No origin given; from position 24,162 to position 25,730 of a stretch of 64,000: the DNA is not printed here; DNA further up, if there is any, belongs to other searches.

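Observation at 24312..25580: Tyrosine-phosphatase-fold protein whose catalytic cysteine is replaced by glycine (STYX-like pseudophosphatase)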

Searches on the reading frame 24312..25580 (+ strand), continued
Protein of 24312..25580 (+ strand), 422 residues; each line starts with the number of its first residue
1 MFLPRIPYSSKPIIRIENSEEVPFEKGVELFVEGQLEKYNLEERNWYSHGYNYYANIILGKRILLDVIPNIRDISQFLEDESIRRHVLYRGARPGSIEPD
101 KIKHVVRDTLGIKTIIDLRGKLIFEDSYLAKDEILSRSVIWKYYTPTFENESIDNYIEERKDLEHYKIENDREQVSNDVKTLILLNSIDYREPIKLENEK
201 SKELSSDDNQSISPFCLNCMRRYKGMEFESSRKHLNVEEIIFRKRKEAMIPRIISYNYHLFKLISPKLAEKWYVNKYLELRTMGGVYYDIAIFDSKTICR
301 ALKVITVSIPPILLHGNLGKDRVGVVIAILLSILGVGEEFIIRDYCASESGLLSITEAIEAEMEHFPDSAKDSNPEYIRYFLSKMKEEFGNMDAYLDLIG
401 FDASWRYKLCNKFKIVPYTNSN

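Call 21: predict_structure(alignment_id=A3)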
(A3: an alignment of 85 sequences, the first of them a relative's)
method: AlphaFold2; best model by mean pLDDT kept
length: 422 residues; sequences in the alignment: 85
mean_pLDDT: 67.7   pTM: 0.74
mean pLDDT of the five models: 67.7, 67.7, 67.1, 65.5, 64.2
residues with pLDDT >= 90: 62; 70-90: 157; 50-70: 99; < 50: 104
segments of 3 or more residues with pLDDT < 50: 1-19, 122-128, 166-176, 188-233, 350-364, 418-422
pLDDT, mean of each block of 10 residues (from residue 1): 43 47 70 80 81 67 60 81 84 65 73 82 47 62 78 86 57 51 67 31 31 34 40 55 63 68 70 69 79 85 93 80 89 91 80 38 51 82 90 91 94 66 33
secondary structure, 60 per line:
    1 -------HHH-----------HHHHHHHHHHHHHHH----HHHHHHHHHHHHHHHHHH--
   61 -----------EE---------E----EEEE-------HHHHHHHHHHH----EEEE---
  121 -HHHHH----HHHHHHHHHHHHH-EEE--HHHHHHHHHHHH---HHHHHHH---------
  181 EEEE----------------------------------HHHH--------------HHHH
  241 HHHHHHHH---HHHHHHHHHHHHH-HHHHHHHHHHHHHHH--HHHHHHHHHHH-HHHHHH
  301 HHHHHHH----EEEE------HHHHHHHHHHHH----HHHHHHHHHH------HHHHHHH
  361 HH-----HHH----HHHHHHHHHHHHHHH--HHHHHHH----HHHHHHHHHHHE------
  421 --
elements in order: H22-36 H41-58 E88-91 H99-109 E114-117 H122-126 H131-143 E145-147 H150-161 H165-171 E181-184 H219-222 H237-248 H252-264 H266-280 H283-293 H295-307 E312-315 H322-333 H338-347 H354-362 H375-389 H392-398 H403-413

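Call 25: fold_search(model_id=the predicted structure, library=pdb)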
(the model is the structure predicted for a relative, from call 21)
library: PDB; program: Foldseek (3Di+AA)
matches with E <= 10: 154; with E <= 0.001: 7
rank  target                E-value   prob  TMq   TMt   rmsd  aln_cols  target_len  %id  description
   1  2oz5_B                3.5e-07  1.00  0.42  0.65   8.3       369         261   16  Crystal structure of Mycobacterium tuberculosis protein tyrosine phosphatase PtpB in complex with the specific inhibit (released 2007-05-01)
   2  2oz5_A                7.8e-07  1.00  0.39  0.59   8.8       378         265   14  Crystal structure of Mycobacterium tuberculosis protein tyrosine phosphatase PtpB in complex with the specific inhibit (released 2007-05-01)
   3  8dhi_A                6.1e-06  1.00  0.36  0.61  10.8       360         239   18  Crystal Structure of Clostridioides difficile Protein Tyrosine Phosphatase at pH 8.5 (released 2023-07-05)
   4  1ywf                  8.2e-06  1.00  0.40  0.67   8.7       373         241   15  Crystal Structure of Mycobacterium Tuberculosis Protein Tyrosine Phosphatase PtpB (released 2005-11-22)
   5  8dhj_B                9.5e-06  1.00  0.37  0.62  10.3       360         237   17  Crystal structure of Clostridioides difficile Protein Tyrosine Phosphatase at pH 7.5 (released 2023-07-05)
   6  8dhj_A                1.8e-05  1.00  0.37  0.63  10.8       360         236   17  Crystal structure of Clostridioides difficile Protein Tyrosine Phosphatase at pH 7.5 (released 2023-07-05)
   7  8dhi_B                2.4e-05  1.00  0.36  0.60  10.8       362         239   17  Crystal Structure of Clostridioides difficile Protein Tyrosine Phosphatase at pH 8.5 (released 2023-07-05)
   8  6byf_C                8.8e-02  0.98  0.23  0.55  11.8       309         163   12  Crystal structure of the core catalytic domain of PP-IP phosphatase SIW14 from S. cerevisiae in complex with citrate (released 2018-03-21)
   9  6e3b_A                9.2e-02  0.99  0.25  0.58  10.9       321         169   12  STRUCTURE OF Siw14 CATALYTIC CORE (released 2019-02-27)
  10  6byf_F                1.2e-01  0.96  0.23  0.55  11.6       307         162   11  Crystal structure of the core catalytic domain of PP-IP phosphatase SIW14 from S. cerevisiae in complex with citrate (released 2018-03-21)
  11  6e3b_T                1.5e-01  0.94  0.23  0.55  10.8       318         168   11  STRUCTURE OF Siw14 CATALYTIC CORE (released 2019-02-27)
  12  6byf_B                1.6e-01  0.96  0.23  0.55  11.7       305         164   10  Crystal structure of the core catalytic domain of PP-IP phosphatase SIW14 from S. cerevisiae in complex with citrate (released 2018-03-21)
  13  6byf_G                1.7e-01  0.94  0.23  0.55  10.5       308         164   10  Crystal structure of the core catalytic domain of PP-IP phosphatase SIW14 from S. cerevisiae in complex with citrate (released 2018-03-21)
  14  1xri_A                1.8e-01  0.95  0.24  0.59  11.8       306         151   13  X-ray structure of a putative phosphoprotein phosphatase from Arabidopsis thaliana gene AT1G05000 (released 2004-10-26)
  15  6byf_A                1.8e-01  0.94  0.23  0.54  11.7       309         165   12  Crystal structure of the core catalytic domain of PP-IP phosphatase SIW14 from S. cerevisiae in complex with citrate (released 2018-03-21)
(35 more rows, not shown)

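Call 27: search_solved_structures(query=A1, max_evalue=0.001, show_alignments=2)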
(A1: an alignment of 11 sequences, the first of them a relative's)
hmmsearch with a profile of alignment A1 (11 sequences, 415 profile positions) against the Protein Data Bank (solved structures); distinct sequences matched with E-value up to 0.001: 6.
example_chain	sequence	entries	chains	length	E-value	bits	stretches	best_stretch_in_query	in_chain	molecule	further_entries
8dhi_A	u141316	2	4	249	4.7e-27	98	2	274-409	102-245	TYR_PHOSPHATASE_2 domain-containing protein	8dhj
1ywf_A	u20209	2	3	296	6.7e-17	64.6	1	278-406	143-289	PHOSPHOTYROSINE PROTEIN PHOSPHATASE PTPB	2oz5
6byf_A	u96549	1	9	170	5e-05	25.5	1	289-330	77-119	Tyrosine-protein phosphatase SIW14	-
1xri_A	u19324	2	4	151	0.00025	23.2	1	293-329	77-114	At1g05000 | Probable tyrosine-protein phosphatase At1g05000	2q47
7mok_A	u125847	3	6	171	0.0003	22.9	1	293-329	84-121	Tyrosine-protein phosphatase DSP1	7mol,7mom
6e3b_A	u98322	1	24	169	0.00053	22.1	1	289-330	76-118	Tyrosine-protein phosphatase SIW14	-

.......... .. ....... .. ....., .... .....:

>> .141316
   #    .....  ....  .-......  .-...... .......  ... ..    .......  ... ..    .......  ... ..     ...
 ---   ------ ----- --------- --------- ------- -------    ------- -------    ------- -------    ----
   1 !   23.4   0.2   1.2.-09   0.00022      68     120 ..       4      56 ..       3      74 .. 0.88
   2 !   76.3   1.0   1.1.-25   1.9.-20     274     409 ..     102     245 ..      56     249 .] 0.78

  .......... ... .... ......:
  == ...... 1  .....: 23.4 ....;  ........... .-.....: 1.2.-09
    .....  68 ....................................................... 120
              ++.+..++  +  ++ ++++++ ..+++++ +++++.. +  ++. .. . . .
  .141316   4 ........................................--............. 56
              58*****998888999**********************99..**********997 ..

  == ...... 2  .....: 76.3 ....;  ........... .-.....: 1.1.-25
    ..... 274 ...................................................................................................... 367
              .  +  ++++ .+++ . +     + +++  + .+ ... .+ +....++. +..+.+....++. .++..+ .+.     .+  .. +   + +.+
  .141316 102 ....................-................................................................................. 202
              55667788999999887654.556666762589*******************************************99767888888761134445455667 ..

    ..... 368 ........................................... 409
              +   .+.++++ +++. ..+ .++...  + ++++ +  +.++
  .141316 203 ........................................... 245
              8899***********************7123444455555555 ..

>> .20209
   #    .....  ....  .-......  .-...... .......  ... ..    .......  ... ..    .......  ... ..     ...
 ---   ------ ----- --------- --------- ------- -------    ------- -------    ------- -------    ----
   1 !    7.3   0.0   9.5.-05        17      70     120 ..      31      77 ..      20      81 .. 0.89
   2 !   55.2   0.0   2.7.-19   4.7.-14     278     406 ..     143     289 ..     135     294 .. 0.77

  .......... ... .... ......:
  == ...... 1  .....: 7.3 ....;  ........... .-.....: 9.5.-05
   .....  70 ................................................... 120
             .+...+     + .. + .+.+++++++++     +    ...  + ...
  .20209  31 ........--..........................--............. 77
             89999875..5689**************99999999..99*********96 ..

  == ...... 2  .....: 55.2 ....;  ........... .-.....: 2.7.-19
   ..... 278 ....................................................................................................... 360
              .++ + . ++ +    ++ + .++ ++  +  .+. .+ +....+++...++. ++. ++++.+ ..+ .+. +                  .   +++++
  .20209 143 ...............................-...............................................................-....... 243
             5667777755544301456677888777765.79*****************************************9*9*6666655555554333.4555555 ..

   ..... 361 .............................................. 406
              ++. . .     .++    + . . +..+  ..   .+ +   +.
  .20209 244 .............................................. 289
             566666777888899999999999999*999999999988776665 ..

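Call 29: search_protein_representatives(alignment_id=A2)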
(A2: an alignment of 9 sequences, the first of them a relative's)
Query: 9 sequences, 418 profile positions. Proteins with E-value up to 0.001 (for the whole library): 4553; up to 1e-10: 381; up to 1e-30: 3. The best 150 are listed.
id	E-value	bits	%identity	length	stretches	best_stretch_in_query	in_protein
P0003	2.4e-238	807.2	-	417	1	1-416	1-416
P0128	1.9e-120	418.8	-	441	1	1-414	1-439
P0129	3.7e-63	230.1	-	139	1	1-122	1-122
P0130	5.6e-30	120.8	-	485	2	268-415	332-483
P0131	3.7e-28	114.8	-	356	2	251-416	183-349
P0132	3.3e-27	111.7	-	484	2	283-415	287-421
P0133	2.6e-26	108.7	-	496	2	262-416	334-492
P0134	9.9e-23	96.9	-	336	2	284-413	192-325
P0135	1.5e-22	96.3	-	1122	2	302-415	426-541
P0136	3.2e-22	95.3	-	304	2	265-415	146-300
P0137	4.7e-22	94.7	-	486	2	293-414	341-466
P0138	1.3e-21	93.3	-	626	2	271-413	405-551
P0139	2.0e-21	92.7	-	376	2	277-414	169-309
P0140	3.0e-21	92.1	-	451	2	264-414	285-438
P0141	5.1e-21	91.3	-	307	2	280-401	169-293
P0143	3.5e-20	88.5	-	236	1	250-414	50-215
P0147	1.8e-19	86.2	-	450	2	270-412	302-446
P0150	3.7e-19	85.2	-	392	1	66-350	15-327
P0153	6.9e-19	84.3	-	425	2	285-414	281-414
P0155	1.0e-18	83.7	-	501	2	244-413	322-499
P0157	1.6e-18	83.1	-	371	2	232-415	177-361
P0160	2.6e-18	82.4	-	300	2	282-412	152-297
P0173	1.4e-17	80.0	-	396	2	296-413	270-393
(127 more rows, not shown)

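Call 31: list_cluster_members(proteins=[P0128, P0130, P0131, P0132, P0133, P0134, P0137, P0138, P0140, P0103])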
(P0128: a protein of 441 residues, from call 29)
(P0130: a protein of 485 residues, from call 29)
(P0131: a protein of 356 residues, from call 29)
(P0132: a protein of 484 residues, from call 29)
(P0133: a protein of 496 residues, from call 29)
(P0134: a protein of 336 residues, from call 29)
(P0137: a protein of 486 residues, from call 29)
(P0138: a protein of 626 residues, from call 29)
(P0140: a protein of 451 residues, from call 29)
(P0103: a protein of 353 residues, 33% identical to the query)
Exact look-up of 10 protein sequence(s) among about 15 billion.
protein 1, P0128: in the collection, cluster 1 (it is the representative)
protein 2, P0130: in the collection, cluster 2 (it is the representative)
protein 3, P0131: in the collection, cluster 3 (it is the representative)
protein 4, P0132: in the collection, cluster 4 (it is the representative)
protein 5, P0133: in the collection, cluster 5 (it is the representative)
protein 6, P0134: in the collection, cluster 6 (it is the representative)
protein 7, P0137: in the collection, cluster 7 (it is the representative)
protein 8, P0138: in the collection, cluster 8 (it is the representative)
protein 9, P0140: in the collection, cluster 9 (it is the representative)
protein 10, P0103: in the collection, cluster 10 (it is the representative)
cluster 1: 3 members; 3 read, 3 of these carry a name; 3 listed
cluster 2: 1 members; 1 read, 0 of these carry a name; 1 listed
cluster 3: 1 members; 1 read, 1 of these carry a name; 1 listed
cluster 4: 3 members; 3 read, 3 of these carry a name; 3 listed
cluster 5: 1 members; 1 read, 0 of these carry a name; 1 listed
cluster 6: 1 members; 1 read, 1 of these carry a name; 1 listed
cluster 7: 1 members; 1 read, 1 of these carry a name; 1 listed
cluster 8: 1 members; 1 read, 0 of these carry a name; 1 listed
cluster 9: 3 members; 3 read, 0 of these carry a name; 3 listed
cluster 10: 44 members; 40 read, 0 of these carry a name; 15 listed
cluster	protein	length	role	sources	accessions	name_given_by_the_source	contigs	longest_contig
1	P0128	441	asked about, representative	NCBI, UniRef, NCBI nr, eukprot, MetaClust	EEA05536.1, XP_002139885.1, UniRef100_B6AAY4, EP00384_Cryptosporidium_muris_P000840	uncharacterized protein CMU_025420 [Cryptosporidium muris RN66] | Tyrosine specific protein phosphatases domain-containing protein n=1 Tax=Cryptosporidium ... | XP_002139885.1 hypothetical protein [Cryptosporidium muris RN66]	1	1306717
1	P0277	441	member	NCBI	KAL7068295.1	hypothetical protein ACR3K2_12820 [Cryptosporidium serpentis]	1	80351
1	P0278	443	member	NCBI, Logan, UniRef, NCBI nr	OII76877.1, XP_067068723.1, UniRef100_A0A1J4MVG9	hypothetical protein cand_022200 [Cryptosporidium andersoni] | Tyrosine specific protein phosphatases domain-containing protein n=1 Tax=Cryptosporidium ...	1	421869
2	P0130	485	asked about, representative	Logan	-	-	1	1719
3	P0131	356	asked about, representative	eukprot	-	Polyplicarium_translucidae@DN284_c0_g1_i1.p1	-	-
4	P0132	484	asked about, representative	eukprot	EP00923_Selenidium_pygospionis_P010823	GHVN01018979.1.p1 GENE.GHVN01018979.1~~GHVN01018979.1.p1 ORF type:complete len:485 ...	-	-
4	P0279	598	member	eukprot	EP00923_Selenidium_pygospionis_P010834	GHVN01018990.1.p1 GENE.GHVN01018990.1~~GHVN01018990.1.p1 ORF type:complete len:599 ...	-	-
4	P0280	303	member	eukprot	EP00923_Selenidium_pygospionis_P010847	GHVN01019004.1.p1 GENE.GHVN01019004.1~~GHVN01019004.1.p1 ORF type:complete len:304 ...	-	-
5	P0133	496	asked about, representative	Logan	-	-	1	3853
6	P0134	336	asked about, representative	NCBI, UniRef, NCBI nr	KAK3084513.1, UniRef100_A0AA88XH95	hypothetical protein FSP39_014611 [Pinctada imbricata] | Tyrosine specific protein phosphatases domain-containing protein n=1 Tax=Pinctada ...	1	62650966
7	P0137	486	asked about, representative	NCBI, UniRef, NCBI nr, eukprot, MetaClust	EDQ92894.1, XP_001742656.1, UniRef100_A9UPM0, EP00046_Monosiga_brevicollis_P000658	uncharacterized protein MONBRDRAFT_30841 [Monosiga brevicollis MX1] | Tyrosine specific protein phosphatases domain-containing protein n=1 Tax=Monosiga ... | XP_001742656.1 hypothetical protein [Monosiga brevicollis MX1]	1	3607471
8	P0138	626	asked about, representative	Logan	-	-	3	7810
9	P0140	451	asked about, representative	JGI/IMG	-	-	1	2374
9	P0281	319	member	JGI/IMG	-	-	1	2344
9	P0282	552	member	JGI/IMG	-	-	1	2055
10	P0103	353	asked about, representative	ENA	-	-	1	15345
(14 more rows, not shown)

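Call 34: find_encoding_contigs(protein=P0002, flank=3000, max_places=2)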
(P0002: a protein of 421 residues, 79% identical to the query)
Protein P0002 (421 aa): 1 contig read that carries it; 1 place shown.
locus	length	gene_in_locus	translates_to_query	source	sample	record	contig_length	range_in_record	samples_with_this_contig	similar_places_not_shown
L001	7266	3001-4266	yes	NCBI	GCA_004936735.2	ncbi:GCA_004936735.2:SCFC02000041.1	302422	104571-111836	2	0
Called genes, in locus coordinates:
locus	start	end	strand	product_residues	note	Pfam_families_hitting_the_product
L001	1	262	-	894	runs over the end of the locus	PF04801:RPC5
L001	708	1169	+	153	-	PF10258:PHAX_RNA-bd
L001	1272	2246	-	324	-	PF04818:CID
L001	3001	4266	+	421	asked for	PF13350:Y_phosphatase3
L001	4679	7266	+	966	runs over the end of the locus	PF02181:FH2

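Call 35: find_encoding_contigs(protein=P0003, flank=3000, max_places=2)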
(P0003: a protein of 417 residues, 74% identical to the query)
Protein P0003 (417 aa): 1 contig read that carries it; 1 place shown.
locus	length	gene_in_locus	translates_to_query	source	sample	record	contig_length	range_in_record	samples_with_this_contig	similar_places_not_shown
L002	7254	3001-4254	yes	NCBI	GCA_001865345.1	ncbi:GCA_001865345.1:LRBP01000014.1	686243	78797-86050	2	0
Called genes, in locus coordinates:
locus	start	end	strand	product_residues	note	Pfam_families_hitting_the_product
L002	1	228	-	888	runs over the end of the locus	PF04801:RPC5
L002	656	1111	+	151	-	PF10258:PHAX_RNA-bd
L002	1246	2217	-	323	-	PF04818:CID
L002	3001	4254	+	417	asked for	PF13350:Y_phosphatase3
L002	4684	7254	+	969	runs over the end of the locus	PF02181:FH2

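Call 36: find_encoding_contigs(protein=P0009, flank=3000, max_places=1)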
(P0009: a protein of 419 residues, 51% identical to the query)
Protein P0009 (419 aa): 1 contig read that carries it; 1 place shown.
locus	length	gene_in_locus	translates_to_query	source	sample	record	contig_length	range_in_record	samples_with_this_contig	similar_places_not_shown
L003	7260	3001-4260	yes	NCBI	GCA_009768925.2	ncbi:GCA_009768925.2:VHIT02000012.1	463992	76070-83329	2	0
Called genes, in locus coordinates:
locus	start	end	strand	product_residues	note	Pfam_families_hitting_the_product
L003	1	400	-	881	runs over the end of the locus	PF04801:RPC5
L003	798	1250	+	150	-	PF10258:PHAX_RNA-bd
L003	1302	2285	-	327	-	PF04818:CID (weak)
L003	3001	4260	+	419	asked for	PF13350:Y_phosphatase3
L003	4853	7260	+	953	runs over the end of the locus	PF02181:FH2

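Call 37: find_encoding_contigs(protein=P0008, flank=3000, max_places=1)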
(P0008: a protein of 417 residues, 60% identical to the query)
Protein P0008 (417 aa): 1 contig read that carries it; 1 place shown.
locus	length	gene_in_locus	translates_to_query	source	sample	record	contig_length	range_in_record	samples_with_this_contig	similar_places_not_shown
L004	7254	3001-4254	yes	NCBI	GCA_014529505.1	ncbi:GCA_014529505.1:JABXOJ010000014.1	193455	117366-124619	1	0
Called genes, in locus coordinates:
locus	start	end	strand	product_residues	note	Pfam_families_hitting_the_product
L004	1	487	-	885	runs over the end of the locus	PF04801:RPC5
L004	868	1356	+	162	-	PF10258:PHAX_RNA-bd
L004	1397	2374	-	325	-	PF04818:CID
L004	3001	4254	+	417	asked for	PF13350:Y_phosphatase3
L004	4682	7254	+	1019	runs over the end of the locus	-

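Call 38: find_encoding_contigs(protein=P0014, flank=3000, max_places=1)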
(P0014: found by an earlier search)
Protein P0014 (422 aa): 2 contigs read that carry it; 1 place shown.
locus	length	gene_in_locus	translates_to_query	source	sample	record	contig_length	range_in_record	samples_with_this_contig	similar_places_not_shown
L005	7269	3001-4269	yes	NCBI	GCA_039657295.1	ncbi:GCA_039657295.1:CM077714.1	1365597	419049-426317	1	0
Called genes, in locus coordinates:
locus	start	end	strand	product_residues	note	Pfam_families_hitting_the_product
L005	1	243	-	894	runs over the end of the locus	PF04801:RPC5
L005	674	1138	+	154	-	PF10258:PHAX_RNA-bd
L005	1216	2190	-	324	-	PF04818:CID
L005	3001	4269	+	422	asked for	PF13350:Y_phosphatase3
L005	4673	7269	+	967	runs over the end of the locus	PF02181:FH2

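Call 39: find_encoding_contigs(protein=P0128, flank=3000, max_places=1)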
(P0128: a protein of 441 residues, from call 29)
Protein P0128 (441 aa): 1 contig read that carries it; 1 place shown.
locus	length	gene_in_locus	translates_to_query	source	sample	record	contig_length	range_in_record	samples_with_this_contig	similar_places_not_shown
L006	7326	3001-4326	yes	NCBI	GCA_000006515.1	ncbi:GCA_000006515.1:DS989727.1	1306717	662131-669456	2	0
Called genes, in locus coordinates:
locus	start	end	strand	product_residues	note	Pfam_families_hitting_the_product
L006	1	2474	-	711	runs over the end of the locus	PF00076:RRM_1, PF01805:Surp, PF04818:CID (weak)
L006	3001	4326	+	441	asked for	PF13350:Y_phosphatase3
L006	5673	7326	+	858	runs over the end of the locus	PF02181:FH2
